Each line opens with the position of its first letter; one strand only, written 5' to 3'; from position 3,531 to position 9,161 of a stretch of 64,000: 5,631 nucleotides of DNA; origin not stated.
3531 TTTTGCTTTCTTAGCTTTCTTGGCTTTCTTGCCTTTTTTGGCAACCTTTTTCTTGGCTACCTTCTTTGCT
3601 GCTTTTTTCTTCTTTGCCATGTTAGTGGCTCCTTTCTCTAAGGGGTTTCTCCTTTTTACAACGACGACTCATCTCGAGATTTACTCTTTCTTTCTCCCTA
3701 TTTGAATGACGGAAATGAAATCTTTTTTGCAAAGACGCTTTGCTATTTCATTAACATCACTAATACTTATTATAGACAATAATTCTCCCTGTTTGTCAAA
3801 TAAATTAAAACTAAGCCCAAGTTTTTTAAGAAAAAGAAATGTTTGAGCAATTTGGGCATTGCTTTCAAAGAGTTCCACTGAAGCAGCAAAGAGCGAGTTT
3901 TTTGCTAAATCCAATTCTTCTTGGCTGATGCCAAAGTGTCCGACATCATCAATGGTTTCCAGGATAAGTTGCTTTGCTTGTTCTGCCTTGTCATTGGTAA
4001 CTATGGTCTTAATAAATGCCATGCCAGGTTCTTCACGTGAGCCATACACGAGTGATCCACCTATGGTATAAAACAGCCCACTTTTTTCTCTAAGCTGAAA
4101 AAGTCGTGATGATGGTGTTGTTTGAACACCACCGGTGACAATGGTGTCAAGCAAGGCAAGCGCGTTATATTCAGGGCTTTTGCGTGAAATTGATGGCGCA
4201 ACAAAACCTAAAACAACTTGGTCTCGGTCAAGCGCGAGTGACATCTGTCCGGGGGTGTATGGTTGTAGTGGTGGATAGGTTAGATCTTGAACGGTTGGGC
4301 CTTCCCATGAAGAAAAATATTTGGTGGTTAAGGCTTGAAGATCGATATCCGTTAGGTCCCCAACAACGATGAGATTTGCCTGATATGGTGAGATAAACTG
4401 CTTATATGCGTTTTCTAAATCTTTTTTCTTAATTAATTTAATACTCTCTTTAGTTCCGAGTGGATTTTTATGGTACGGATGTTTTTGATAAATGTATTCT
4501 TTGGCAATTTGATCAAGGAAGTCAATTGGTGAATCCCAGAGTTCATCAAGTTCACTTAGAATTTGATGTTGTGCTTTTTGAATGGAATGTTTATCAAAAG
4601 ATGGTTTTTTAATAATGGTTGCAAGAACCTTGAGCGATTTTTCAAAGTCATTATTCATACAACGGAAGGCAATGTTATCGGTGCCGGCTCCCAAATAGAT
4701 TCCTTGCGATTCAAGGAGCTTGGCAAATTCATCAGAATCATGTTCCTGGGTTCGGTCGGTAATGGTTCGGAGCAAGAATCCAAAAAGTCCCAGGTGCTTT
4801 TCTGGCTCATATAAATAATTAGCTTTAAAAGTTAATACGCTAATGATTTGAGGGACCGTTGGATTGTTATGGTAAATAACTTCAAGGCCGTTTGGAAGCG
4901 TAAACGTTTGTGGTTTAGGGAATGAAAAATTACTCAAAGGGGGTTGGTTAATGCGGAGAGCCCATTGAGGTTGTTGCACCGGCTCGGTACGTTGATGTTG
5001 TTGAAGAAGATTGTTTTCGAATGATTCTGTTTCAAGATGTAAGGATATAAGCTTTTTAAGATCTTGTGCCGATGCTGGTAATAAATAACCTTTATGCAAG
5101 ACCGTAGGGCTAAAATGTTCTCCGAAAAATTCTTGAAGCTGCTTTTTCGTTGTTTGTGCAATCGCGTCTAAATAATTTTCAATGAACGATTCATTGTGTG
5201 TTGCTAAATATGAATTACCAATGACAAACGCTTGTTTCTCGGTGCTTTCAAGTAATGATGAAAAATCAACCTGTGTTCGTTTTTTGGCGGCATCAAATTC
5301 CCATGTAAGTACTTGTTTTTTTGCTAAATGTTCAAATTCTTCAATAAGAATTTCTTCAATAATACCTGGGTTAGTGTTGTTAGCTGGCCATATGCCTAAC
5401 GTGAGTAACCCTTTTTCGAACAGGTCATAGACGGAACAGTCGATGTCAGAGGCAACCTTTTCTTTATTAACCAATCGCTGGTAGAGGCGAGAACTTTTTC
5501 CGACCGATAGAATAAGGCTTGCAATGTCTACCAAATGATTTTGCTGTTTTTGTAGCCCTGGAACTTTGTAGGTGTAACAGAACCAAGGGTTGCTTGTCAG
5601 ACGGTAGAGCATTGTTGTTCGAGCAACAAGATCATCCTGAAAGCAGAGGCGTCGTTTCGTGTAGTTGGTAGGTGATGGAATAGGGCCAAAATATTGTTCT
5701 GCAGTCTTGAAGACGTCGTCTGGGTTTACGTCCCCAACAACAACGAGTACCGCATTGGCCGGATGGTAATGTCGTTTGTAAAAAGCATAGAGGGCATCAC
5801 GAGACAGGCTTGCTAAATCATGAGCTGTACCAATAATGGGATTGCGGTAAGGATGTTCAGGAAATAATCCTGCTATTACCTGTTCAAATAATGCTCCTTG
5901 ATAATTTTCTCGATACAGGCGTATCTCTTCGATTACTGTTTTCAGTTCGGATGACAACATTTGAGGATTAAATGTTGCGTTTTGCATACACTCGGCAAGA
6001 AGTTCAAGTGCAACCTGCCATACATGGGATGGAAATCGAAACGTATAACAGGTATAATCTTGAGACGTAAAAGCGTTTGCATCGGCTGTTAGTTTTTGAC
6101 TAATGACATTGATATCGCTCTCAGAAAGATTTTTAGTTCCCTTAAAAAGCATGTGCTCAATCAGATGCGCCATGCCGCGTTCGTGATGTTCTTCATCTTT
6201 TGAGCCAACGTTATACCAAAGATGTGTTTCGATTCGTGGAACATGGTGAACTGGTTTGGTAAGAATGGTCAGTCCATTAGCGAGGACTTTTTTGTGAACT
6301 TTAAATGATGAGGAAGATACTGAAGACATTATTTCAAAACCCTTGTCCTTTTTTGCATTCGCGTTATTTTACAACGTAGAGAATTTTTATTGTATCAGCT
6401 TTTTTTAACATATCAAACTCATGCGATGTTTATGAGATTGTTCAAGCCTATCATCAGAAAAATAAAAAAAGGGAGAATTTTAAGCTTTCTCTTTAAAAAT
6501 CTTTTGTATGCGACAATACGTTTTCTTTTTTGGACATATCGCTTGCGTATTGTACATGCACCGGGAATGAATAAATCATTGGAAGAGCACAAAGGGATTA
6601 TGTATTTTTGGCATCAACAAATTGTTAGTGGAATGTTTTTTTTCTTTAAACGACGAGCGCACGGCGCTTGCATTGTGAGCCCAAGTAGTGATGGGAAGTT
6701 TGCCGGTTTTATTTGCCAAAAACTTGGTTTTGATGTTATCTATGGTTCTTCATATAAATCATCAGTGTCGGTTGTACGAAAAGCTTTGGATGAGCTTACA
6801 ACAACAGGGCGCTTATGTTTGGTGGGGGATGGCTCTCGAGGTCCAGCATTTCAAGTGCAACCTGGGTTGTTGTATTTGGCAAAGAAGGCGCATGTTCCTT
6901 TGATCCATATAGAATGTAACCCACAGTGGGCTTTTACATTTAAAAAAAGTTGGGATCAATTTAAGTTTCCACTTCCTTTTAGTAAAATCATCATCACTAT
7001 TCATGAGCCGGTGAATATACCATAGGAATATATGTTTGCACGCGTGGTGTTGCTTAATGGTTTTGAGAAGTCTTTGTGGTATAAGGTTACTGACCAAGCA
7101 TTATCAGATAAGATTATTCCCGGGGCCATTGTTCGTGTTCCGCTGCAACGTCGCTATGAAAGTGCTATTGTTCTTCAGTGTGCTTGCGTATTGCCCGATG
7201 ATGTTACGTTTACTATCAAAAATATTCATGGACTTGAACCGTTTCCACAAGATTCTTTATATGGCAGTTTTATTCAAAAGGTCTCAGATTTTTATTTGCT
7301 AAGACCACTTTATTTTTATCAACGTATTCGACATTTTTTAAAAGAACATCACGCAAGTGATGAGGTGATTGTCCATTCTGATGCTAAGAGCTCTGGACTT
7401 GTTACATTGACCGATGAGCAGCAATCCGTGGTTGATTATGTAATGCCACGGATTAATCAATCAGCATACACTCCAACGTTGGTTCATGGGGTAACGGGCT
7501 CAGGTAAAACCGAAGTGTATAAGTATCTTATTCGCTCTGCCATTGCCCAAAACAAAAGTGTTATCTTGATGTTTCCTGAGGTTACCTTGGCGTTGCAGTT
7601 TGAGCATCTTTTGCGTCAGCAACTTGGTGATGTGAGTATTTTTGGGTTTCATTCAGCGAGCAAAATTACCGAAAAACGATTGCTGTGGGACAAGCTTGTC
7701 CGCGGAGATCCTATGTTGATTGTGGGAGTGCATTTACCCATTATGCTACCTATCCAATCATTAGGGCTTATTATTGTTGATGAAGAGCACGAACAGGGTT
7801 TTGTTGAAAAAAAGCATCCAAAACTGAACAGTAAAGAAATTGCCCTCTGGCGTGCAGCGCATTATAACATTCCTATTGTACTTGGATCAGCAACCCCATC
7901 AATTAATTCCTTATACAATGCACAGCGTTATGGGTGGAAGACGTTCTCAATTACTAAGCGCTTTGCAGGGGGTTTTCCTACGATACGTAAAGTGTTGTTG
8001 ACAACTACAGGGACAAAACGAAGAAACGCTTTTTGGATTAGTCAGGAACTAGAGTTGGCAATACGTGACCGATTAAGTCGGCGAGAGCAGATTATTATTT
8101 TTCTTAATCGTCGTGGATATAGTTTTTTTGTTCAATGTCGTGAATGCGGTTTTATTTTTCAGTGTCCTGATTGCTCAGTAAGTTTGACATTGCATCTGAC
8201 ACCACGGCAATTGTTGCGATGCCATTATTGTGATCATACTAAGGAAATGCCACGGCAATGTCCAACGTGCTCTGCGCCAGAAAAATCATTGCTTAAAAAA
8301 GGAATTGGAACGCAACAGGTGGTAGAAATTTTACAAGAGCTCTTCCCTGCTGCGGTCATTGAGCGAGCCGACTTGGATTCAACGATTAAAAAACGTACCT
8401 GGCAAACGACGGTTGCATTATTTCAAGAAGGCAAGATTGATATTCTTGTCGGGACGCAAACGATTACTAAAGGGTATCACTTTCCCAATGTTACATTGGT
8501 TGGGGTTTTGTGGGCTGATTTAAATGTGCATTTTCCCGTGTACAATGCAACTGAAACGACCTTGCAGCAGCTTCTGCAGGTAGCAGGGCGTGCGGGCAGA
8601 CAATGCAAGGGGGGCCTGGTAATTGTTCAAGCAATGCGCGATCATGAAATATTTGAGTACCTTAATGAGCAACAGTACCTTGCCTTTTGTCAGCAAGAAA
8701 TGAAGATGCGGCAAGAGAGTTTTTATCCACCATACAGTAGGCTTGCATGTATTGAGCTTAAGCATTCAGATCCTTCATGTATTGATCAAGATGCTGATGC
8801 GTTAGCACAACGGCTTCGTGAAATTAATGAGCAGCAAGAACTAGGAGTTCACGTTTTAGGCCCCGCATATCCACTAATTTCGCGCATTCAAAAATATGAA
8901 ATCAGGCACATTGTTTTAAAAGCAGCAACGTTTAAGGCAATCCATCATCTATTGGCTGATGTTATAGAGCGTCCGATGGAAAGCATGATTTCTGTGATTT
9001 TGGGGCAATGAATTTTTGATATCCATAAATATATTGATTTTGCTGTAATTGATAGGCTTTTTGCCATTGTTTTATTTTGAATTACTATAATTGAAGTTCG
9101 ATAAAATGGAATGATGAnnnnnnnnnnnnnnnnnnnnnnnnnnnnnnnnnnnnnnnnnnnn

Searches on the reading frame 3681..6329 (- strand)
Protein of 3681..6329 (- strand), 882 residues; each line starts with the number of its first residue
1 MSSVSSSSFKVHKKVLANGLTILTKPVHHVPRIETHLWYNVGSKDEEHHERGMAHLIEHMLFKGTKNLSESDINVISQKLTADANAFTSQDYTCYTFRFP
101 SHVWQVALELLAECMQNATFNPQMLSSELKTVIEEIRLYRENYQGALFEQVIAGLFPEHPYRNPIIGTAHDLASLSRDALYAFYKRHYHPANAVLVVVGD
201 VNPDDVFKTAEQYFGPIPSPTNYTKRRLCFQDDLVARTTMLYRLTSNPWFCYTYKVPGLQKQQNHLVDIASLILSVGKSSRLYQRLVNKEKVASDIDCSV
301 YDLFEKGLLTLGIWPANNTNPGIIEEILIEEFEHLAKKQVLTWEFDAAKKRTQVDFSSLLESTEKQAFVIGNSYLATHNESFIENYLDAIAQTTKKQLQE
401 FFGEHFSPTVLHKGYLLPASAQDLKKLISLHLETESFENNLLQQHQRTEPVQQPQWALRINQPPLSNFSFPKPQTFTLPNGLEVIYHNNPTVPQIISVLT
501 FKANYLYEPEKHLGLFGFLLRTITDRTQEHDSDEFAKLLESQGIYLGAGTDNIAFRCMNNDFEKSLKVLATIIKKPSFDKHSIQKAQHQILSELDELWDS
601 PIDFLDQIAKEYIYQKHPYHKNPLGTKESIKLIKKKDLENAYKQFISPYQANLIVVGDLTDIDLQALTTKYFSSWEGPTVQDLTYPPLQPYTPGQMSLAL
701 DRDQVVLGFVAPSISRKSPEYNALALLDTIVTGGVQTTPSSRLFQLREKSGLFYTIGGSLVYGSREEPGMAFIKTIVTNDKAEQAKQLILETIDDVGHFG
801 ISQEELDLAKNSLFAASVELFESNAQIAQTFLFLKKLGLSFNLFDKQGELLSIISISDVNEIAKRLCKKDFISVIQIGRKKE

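Call 17: search_protein_families(library=pfam, proteins=[window:3681-6329:-], max_evalue=0.0001)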
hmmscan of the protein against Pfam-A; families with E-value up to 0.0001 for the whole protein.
window:3681-6329:- (882 aa): 2 families
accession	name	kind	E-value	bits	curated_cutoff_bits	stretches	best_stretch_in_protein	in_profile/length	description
PF05193.26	Peptidase_M16_C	-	6.7e-58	196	23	2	174-350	1-179/181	Peptidase M16 inactive domain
PF00675.25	Peptidase_M16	-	1.8e-40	138.7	22.3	2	35-168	15-148/149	Insulinase (Peptidase family M16)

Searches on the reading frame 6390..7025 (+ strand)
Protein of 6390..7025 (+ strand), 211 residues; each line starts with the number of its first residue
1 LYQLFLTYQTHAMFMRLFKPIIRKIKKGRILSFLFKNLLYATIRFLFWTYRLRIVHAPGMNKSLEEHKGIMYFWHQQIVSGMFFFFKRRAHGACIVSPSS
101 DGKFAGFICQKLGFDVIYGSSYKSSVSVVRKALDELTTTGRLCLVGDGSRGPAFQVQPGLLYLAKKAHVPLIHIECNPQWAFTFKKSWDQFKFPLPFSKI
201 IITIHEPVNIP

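Call 17: search_protein_families(library=pfam, proteins=[window:6390-7025:+], max_evalue=0.0001)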
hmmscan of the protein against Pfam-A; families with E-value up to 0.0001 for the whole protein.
window:6390-7025:+ (211 aa): 1 family
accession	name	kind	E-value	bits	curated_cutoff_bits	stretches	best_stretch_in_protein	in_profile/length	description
PF04028.18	DUF374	-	3.2e-13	49.5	26.8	1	86-153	2-69/69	Domain of unknown function (DUF374)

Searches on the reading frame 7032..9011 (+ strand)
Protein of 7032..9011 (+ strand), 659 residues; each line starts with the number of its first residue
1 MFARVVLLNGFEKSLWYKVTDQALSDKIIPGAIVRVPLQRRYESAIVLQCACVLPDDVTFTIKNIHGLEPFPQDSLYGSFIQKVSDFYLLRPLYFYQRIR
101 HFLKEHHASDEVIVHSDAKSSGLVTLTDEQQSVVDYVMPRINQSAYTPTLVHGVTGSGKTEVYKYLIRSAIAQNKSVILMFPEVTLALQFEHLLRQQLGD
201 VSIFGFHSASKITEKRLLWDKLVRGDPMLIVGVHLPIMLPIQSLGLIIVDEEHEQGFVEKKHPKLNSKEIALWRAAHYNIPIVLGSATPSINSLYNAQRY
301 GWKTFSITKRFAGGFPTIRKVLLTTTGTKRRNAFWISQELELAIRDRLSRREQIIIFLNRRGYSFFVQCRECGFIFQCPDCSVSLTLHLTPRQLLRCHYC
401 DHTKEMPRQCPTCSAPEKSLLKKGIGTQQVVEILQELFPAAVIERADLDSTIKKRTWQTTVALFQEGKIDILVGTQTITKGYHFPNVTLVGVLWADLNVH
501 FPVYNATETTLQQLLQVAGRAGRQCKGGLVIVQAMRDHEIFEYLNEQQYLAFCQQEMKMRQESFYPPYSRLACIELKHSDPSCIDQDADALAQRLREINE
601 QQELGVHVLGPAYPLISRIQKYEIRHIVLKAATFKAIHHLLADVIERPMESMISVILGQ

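Call 17: search_protein_families(library=pfam, proteins=[window:7032-9011:+], max_evalue=0.0001)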
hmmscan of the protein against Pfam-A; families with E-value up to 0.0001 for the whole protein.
window:7032-9011:+ (659 aa): 5 families
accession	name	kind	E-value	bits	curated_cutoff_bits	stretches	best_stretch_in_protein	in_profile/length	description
PF00270.35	DEAD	-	1.1e-11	45.2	26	1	147-292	15-162/167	DEAD/DEAH box helicase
PF18074.6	PriA_C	-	9.1e-10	39.7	26.9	1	567-646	1-78/95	Primosomal protein N C-terminal domain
PF00271.37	Helicase_C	-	3.4e-09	37.4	23.5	1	442-523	39-108/110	Helicase conserved C-terminal domain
PF18319.7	Zn_ribbon_PriA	-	1.4e-07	31.7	26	1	378-404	1-26/27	PriA DNA helicase Cys-rich region (CRR) domain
PF04851.21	ResIII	-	4.4e-06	27.2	22.5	1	125-290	3-163/164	Type III restriction enzyme, res subunit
